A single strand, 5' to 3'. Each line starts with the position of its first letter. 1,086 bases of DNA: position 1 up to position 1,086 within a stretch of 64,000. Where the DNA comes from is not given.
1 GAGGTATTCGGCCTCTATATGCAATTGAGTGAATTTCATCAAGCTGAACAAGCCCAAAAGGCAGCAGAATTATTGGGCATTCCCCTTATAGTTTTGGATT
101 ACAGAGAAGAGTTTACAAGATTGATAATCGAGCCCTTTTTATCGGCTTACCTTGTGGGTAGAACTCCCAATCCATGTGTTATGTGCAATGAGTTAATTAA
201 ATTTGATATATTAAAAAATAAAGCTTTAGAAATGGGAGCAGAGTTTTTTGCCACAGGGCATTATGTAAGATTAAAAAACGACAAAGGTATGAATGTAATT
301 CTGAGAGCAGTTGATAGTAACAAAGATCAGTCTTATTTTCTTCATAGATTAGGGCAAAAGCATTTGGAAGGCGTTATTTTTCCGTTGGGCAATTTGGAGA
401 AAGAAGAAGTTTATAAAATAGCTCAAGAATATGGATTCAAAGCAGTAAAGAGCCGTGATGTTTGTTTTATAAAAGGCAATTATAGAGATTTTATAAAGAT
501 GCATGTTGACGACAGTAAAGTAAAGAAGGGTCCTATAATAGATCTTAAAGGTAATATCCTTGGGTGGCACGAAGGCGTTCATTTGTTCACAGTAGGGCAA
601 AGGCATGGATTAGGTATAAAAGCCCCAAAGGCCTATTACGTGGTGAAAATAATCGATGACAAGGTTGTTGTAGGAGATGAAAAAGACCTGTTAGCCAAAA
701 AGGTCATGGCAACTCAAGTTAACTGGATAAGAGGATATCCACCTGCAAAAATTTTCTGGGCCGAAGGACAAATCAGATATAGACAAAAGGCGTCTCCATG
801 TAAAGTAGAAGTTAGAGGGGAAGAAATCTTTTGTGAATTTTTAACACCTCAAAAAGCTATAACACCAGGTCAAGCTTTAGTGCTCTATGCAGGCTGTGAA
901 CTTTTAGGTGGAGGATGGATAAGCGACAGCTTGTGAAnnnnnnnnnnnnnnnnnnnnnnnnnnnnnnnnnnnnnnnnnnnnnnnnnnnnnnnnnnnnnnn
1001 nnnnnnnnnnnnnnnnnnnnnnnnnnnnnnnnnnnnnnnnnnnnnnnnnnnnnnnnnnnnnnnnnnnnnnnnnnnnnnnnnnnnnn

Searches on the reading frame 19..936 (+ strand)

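Call 56: search_protein_families(library=pfam, proteins=[window:19-936:+], max_evalue=0.00001)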
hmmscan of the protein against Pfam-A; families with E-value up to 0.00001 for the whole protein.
window:19-936:+ (305 aa): 3 families
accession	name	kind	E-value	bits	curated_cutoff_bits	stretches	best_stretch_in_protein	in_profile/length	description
PF03054.22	tRNA_Me_trans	-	1.7e-47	162.1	20.6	1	8-152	52-201/202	tRNA methyl transferase HUP domain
PF20258.4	tRNA_Me_trans_C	-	2.9e-18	66.4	20.6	1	227-301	2-77/77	Aminomethyltransferase beta-barrel domain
PF20259.3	tRNA_Me_trans_M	-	1.6e-15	56.8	27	1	157-215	2-59/66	tRNA methyl transferase PRC-barrel domain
